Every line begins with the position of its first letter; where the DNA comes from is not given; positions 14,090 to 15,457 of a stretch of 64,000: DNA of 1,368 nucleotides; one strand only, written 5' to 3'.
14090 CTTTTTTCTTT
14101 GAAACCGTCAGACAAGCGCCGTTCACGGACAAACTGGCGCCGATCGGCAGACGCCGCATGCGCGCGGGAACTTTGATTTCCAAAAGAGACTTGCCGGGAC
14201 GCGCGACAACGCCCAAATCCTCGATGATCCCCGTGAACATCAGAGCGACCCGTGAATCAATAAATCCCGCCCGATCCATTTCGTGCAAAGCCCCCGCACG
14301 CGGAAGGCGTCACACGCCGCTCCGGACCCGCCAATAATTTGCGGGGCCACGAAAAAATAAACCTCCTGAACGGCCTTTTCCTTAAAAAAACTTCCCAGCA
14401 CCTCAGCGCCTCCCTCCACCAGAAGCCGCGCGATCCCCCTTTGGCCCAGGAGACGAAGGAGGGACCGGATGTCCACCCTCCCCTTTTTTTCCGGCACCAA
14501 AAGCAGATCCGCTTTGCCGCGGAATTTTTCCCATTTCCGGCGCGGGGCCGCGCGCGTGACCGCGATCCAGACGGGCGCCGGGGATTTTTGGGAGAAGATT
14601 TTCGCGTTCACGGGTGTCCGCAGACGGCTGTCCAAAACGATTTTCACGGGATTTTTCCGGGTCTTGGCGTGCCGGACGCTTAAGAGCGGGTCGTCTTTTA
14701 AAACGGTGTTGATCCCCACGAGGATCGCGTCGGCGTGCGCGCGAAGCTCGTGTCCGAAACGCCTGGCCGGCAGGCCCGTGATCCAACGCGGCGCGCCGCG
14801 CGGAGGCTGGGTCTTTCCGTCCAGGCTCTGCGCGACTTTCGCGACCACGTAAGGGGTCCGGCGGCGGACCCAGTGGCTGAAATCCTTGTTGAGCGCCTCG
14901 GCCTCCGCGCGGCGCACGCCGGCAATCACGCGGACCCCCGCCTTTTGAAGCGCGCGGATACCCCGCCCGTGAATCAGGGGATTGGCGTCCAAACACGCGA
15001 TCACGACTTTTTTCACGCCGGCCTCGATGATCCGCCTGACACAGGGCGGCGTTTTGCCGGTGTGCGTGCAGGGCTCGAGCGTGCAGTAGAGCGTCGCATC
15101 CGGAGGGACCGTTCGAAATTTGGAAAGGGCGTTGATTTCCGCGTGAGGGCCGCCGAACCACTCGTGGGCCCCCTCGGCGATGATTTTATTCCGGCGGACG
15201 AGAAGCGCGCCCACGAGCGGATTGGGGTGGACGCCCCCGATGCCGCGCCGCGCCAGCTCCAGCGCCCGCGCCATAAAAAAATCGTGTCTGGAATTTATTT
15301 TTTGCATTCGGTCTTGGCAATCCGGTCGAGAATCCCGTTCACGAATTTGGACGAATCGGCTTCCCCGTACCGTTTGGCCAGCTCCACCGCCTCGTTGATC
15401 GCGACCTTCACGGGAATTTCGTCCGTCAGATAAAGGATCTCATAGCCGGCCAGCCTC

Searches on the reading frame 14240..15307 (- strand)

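Call 59: search_protein_families(library=pfam, proteins=[window:14240-15307:-], max_evalue=0.00001)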
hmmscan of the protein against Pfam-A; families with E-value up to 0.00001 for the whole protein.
window:14240-15307:- (355 aa): 4 families
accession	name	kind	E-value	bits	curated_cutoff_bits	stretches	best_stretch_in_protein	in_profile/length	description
PF01872.23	RibD_C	-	8.2e-50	169.8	24.1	1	152-330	1-171/197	RibD C-terminal domain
PF00383.29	dCMP_cyt_deam_1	-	5.9e-17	61.9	25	1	7-104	3-101/102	Cytidine and deoxycytidylate deaminase zinc-binding region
PF14437.12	MafB19-deam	-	2.4e-08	34.4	27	1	11-108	6-104/142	MafB19-like deaminase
PF18785.7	Inv-AAD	-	3.6e-06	27.3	26.5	0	66-129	49-116/129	Invertebrate-AID/APOBEC-deaminase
